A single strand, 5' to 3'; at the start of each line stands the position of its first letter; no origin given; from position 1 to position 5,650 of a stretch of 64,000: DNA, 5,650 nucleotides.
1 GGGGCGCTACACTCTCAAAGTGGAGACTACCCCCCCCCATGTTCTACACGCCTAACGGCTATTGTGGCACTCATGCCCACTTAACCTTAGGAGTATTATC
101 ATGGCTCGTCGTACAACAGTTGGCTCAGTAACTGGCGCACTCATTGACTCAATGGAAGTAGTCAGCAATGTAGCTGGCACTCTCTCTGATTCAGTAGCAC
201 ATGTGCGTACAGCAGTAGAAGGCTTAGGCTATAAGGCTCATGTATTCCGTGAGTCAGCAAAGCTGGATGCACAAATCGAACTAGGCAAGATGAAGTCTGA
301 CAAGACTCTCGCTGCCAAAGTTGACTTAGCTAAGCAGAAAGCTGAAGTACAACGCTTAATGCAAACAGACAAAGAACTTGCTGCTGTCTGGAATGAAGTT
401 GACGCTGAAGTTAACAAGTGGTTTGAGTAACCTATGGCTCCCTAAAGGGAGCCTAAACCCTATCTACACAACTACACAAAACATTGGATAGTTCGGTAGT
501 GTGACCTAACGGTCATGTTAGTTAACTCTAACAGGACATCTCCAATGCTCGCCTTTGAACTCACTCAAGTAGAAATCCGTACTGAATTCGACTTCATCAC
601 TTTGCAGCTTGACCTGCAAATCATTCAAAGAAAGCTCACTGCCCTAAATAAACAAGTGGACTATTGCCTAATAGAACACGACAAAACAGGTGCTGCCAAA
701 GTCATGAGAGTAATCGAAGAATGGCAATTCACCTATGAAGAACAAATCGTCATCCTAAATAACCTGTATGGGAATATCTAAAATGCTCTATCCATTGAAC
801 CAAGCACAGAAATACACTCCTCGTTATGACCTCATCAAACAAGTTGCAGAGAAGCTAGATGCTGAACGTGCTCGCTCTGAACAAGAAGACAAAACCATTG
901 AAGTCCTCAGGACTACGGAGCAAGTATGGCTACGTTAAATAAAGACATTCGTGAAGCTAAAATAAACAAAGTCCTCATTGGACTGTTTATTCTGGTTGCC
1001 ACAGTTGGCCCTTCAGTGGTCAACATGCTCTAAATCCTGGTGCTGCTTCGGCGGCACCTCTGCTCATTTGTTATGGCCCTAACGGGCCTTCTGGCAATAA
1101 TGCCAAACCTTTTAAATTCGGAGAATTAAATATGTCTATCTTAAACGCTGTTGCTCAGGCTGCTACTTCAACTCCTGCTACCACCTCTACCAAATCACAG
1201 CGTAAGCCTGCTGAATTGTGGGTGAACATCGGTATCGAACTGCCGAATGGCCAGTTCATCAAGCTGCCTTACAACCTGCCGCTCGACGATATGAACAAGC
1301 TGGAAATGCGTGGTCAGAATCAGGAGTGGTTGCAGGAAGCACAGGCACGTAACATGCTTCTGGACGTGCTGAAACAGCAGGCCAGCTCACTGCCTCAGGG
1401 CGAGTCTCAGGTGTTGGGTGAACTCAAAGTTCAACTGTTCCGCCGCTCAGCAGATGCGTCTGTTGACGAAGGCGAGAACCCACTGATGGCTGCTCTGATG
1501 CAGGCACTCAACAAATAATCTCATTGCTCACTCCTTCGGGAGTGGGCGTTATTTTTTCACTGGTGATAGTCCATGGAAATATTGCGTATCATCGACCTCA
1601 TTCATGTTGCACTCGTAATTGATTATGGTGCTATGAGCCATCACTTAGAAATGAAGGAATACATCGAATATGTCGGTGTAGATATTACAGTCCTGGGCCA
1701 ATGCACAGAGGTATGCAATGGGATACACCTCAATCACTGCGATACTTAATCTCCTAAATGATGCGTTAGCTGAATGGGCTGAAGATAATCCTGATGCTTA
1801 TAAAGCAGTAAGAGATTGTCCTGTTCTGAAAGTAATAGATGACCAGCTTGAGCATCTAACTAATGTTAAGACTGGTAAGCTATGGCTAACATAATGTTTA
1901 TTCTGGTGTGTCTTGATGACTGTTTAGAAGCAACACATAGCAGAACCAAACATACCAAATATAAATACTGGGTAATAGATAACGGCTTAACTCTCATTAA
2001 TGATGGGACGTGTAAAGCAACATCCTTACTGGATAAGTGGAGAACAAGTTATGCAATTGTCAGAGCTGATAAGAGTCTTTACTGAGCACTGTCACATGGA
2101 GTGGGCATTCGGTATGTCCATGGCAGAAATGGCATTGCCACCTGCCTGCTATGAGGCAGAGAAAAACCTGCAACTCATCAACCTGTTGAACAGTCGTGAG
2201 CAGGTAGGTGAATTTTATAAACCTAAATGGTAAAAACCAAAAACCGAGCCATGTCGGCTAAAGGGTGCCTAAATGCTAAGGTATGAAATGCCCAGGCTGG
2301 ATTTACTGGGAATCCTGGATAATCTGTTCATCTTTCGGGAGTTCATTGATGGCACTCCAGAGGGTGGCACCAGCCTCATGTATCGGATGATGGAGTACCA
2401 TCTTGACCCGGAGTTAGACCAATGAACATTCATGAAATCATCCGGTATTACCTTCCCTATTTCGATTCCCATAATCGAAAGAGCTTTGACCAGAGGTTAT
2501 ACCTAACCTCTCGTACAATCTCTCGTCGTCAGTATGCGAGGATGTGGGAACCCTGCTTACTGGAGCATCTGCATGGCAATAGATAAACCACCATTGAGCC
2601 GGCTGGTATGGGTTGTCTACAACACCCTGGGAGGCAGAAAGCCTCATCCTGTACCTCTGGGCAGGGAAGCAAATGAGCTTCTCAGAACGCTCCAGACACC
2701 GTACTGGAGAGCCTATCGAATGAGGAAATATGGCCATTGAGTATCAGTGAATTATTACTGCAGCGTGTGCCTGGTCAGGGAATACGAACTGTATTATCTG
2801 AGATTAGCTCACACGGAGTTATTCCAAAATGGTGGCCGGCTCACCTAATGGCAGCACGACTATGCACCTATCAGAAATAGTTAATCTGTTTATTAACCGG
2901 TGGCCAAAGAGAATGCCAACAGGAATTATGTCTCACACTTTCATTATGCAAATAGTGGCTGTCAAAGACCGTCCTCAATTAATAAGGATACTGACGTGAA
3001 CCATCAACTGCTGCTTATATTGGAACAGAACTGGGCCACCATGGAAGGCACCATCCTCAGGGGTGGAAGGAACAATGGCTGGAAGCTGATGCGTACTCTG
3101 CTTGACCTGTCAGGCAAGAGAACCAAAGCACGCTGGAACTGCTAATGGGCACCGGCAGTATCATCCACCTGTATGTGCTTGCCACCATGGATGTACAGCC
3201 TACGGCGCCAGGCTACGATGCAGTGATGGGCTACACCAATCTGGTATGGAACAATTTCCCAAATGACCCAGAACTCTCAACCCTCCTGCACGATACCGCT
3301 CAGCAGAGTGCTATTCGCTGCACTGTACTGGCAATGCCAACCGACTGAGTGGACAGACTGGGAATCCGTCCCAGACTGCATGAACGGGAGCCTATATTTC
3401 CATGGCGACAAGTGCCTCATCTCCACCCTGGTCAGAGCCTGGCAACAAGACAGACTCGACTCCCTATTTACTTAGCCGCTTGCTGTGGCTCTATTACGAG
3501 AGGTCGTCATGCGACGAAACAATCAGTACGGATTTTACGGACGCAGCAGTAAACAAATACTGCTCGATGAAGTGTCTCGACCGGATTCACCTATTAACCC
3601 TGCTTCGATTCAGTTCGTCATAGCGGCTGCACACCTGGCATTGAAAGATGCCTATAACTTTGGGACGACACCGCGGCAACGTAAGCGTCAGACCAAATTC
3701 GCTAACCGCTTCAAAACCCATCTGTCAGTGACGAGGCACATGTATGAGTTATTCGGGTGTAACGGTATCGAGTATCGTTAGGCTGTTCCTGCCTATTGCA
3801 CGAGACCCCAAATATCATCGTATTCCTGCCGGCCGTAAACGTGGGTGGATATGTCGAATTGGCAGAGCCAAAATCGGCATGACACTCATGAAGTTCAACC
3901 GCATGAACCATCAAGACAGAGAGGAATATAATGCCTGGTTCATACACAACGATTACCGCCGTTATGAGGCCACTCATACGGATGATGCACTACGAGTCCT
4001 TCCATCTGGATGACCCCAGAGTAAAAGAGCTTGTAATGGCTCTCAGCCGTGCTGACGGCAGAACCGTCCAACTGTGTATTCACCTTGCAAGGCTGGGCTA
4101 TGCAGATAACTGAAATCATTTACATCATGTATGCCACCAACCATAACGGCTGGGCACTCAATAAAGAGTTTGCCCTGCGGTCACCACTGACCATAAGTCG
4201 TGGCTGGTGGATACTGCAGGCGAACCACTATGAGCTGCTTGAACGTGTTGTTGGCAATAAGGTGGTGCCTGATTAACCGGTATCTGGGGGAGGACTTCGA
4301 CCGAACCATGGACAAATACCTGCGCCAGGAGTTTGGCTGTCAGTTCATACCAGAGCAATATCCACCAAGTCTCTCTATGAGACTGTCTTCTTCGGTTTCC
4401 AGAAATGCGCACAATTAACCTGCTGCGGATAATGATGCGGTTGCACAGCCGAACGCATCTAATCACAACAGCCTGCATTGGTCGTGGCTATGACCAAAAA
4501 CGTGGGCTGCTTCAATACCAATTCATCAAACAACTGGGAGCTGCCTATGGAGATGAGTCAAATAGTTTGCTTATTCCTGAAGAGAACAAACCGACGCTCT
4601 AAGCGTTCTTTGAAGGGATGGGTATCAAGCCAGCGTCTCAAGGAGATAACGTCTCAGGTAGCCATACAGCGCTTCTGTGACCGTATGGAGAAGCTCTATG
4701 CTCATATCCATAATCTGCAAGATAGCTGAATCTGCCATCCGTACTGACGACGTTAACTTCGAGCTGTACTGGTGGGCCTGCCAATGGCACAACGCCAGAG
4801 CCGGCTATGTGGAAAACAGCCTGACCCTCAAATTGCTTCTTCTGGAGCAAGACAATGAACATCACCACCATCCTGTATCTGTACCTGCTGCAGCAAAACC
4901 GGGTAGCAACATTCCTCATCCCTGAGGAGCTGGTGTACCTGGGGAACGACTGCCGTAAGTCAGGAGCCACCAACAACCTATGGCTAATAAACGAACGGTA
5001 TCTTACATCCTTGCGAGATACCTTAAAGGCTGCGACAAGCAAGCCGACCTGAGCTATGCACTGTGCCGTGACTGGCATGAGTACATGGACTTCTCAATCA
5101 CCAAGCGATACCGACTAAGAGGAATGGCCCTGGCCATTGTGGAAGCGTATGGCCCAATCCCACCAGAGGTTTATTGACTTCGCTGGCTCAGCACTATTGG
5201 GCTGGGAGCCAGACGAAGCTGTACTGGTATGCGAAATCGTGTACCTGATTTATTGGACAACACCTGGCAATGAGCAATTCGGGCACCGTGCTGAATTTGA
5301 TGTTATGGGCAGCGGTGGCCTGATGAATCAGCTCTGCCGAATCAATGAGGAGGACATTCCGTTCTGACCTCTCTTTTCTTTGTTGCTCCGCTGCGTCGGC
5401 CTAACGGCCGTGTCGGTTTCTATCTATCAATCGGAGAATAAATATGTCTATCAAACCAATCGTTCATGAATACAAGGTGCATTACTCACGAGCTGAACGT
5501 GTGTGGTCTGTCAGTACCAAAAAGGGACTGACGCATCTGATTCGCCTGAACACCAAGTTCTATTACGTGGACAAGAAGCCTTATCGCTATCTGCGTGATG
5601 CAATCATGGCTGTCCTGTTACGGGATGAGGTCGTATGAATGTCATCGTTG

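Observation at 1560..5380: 3.8-kb early block with no ORF above 98 aa and no hairpin promoter; dense tiny overlapping ORFs biased to the + strand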

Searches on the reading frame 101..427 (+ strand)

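Call 37: search_protein_families(library=phrogs, max_evalue=0.01, proteins=[window:101-427:+])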
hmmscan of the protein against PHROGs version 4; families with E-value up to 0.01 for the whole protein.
window:101-427:+ (109 aa): 1 family
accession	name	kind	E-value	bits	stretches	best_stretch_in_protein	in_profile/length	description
phrog_14155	-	unknown function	0.0073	17.8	0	66-104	46-83/84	-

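Call 75: search_protein_families(library=pfam, max_evalue=0.01, proteins=[window:101-427:+])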
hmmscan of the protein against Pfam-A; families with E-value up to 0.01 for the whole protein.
window:101-427:+ (109 aa): 0 families

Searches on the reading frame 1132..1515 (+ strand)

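Call 37: search_protein_families(library=phrogs, max_evalue=0.01, proteins=[window:1132-1515:+])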
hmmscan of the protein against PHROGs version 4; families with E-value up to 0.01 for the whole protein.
window:1132-1515:+ (128 aa): 2 families
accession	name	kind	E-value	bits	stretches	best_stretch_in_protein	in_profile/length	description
phrog_4099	-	unknown function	3.7e-34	118.6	1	10-123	13-133/134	-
phrog_6271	-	moron, auxiliary metabolic gene and host takeover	0.0078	17.6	0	13-81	7-73/96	toxin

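Call 75: search_protein_families(library=pfam, max_evalue=0.01, proteins=[window:1132-1515:+])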
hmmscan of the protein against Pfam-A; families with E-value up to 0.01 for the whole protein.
window:1132-1515:+ (128 aa): 0 families

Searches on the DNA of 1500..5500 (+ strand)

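Call 10: search_dna_similar(query=window:1500-5500:+, collection=phages, mode=distant, max_rows=30)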
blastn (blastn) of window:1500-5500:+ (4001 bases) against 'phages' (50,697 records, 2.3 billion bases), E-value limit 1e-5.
Records with a match: 4; places in all: 5; records where one place covers at least 80% of the query: 2.
Best place of each record, by identity: >=99% 2; 60-80% 2.
By first word of the organism name: Erwinia 4.
By host as written in the record: Erwinia amylovora 3; Erwinia amylovora YBK14808 1.
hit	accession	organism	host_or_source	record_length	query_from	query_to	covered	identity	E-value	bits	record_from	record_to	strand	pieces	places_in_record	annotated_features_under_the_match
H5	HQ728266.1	Erwinia phage vB_EamP-S6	Erwinia amylovora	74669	1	4001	100%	100.0%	0e+0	7216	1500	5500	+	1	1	gp017 | gp021 | gp016 | gp024 | gp008 | and 16 other names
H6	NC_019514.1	Erwinia phage vB_EamP-S6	Erwinia amylovora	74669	1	4001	100%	100.0%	0e+0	7216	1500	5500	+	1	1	gp017 | gp021 | gp016 | gp024 | gp008 | and 16 other names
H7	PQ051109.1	Erwinia phage Fifi011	Erwinia amylovora YBK14808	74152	10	4001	79%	78.3%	0e+0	2527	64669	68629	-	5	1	hypothetical protein (x16) | RNAP1 subunit A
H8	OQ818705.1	Erwinia phage Pastis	Erwinia amylovora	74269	498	913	10%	70.2%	2e-42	182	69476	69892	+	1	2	hypothetical protein (x4)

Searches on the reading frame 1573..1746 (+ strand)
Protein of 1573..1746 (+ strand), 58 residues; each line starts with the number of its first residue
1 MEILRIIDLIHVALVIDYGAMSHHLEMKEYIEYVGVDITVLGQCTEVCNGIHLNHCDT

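Call 35: search_protein_families(library=phrogs, max_evalue=0.01, proteins=[window:1573-1746:+])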
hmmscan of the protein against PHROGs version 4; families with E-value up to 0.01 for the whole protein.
window:1573-1746:+ (58 aa): 0 families

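Call 41: list_cluster_members(proteins=[window:1573-1746:+, window:1882-2082:+, window:2573-2737:+, window:3145-3345:+, window:3744-4010:+, window:4698-4922:+, window:5149-5364:+, window:1132-1515:+, window:5444-5635:+, window:2996-3142:+])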
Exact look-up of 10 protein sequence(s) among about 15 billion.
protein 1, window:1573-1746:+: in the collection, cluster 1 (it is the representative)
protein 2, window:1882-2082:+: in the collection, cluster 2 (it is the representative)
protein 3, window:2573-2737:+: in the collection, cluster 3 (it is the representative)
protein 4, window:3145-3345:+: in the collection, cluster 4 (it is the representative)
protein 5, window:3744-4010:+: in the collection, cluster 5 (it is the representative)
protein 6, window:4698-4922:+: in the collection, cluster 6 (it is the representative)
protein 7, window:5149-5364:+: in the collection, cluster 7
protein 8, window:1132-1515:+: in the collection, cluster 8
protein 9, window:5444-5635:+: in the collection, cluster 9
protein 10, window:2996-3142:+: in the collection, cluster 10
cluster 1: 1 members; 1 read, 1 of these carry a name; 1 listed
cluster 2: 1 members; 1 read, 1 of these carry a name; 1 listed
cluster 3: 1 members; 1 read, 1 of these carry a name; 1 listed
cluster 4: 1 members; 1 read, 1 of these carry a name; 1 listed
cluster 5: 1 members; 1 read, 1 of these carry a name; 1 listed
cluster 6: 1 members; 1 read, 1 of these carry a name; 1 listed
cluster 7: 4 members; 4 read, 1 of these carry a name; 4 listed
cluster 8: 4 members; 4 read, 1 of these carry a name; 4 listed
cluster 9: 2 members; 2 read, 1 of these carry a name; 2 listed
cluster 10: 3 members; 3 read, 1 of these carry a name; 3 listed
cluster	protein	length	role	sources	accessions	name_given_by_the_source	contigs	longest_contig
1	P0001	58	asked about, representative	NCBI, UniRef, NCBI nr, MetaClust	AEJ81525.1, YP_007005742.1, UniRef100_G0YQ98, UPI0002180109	gp006 [Erwinia phage vB_EamP-S6] | Gp006 n=1 Tax=Erwinia phage vB_EamP-S6 TaxID=1051675 RepID=G0YQ98_9CAUD | status=active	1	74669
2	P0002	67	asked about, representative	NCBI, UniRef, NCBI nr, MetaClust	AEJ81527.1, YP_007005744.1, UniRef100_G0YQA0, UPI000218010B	gp008 [Erwinia phage vB_EamP-S6] | Gp008 n=1 Tax=Erwinia phage vB_EamP-S6 TaxID=1051675 RepID=G0YQA0_9CAUD | status=active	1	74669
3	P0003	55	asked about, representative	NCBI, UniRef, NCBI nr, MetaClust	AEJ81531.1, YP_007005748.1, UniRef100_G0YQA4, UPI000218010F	gp012 [Erwinia phage vB_EamP-S6] | Gp012 n=1 Tax=Erwinia phage vB_EamP-S6 TaxID=1051675 RepID=G0YQA4_9CAUD | status=active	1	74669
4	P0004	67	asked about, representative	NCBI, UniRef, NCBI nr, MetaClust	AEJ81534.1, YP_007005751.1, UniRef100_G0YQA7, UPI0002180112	gp015 [Erwinia phage vB_EamP-S6] | Gp015 n=1 Tax=Erwinia phage vB_EamP-S6 TaxID=1051675 RepID=G0YQA7_9CAUD | status=active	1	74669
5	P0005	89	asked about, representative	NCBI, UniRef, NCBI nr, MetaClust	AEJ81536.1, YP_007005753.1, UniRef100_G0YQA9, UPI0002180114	gp017 [Erwinia phage vB_EamP-S6] | Gp017 n=1 Tax=Erwinia phage vB_EamP-S6 TaxID=1051675 RepID=G0YQA9_9CAUD | status=active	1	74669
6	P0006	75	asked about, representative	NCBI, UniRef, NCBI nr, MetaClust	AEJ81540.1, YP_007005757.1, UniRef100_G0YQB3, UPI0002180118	gp021 [Erwinia phage vB_EamP-S6] | Gp021 n=1 Tax=Erwinia phage vB_EamP-S6 TaxID=1051675 RepID=G0YQB3_9CAUD | status=active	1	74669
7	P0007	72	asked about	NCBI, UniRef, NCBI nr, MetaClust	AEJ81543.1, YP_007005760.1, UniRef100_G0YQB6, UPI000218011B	gp024 [Erwinia phage vB_EamP-S6] | Gp024 n=1 Tax=Erwinia phage vB_EamP-S6 TaxID=1051675 RepID=G0YQB6_9CAUD | status=active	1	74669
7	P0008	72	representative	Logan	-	-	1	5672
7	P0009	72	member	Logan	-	-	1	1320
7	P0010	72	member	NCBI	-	-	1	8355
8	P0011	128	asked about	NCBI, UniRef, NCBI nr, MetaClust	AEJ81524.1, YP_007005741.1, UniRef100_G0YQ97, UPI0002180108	gp005 [Erwinia phage vB_EamP-S6] | Gp005 n=1 Tax=Erwinia phage vB_EamP-S6 TaxID=1051675 RepID=G0YQ97_9CAUD | status=active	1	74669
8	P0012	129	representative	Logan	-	-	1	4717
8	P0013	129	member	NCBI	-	-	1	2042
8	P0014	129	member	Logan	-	-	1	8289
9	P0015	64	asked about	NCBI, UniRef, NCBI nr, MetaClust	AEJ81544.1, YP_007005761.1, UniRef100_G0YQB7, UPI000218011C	gp025 [Erwinia phage vB_EamP-S6] | Gp025 n=1 Tax=Erwinia phage vB_EamP-S6 TaxID=1051675 RepID=G0YQB7_9CAUD | status=active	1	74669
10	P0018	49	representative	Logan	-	-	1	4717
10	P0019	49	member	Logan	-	-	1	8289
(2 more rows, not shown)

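Call 42: find_encoding_contigs(protein=P0019, flank=10000, max_places=4)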
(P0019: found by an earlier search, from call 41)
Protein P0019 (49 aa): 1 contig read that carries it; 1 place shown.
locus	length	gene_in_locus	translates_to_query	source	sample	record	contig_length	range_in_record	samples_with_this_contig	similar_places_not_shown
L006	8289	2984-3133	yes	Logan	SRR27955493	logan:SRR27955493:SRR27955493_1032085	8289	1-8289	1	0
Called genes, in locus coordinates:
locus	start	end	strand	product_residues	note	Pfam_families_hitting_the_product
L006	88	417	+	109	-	-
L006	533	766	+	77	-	-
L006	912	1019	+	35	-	-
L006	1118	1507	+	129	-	PF26984:Phage_N4_Gp2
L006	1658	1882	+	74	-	-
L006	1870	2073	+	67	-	-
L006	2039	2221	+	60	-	-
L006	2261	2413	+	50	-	-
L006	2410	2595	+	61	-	-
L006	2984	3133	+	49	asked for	-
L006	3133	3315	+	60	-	-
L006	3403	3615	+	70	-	-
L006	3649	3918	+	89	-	-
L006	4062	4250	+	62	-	-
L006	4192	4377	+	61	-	-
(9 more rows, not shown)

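Call 43: find_encoding_contigs(protein=P0010, flank=10000, max_places=4)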
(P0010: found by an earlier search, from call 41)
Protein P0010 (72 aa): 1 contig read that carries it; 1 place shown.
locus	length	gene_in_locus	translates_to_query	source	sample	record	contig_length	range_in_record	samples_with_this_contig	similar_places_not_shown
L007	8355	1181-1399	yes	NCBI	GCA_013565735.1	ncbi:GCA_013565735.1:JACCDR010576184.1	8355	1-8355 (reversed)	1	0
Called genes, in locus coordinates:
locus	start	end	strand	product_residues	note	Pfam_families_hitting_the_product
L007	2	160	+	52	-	?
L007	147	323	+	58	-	-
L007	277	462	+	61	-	-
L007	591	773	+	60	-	-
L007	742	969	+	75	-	-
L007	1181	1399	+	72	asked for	-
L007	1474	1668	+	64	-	PF25713:N4_GP8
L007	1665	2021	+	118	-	PF10686:YAcAr (weak)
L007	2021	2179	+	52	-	-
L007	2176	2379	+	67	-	-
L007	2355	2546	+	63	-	-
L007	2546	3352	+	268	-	-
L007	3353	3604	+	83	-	-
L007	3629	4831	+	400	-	PF00940:RNA_pol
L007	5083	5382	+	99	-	-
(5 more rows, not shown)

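Call 44: find_encoding_contigs(protein=P0008, flank=10000, max_places=4)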
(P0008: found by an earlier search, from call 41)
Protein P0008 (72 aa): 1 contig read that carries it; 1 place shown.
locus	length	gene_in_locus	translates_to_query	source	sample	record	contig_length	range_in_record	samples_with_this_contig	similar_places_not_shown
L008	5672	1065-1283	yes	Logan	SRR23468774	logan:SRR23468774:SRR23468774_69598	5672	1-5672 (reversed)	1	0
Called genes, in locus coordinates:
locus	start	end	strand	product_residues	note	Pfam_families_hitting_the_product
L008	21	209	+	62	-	-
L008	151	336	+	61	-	-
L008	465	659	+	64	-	-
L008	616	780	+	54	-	-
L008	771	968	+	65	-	-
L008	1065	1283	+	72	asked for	-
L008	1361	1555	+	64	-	PF25713:N4_GP8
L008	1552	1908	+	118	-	PF10686:YAcAr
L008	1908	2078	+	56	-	-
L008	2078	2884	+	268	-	-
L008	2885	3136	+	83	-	-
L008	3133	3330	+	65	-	-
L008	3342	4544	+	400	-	PF00940:RNA_pol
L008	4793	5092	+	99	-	-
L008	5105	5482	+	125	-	PF05565:Sipho_Gp157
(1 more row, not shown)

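Call 45: find_encoding_contigs(protein=P0018, flank=10000, max_places=4)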
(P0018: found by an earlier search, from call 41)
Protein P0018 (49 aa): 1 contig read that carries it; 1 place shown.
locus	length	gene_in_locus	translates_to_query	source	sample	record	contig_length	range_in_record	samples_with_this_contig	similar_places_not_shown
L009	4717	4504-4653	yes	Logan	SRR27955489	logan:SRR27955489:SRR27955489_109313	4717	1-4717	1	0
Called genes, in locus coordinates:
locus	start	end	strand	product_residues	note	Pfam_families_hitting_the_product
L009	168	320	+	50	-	-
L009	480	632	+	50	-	-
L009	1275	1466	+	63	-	-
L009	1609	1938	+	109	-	-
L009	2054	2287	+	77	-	-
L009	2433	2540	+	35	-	-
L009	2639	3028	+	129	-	PF26984:Phage_N4_Gp2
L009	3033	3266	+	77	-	-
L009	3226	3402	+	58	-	-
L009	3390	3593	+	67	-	-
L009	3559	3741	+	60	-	-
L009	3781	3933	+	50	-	-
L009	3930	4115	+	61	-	-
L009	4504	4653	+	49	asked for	-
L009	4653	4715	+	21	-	?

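Call 73: search_protein_families(library=pfam, max_evalue=0.01, proteins=[window:1573-1746:+])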
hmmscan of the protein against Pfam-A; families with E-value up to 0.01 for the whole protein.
window:1573-1746:+ (58 aa): 0 families
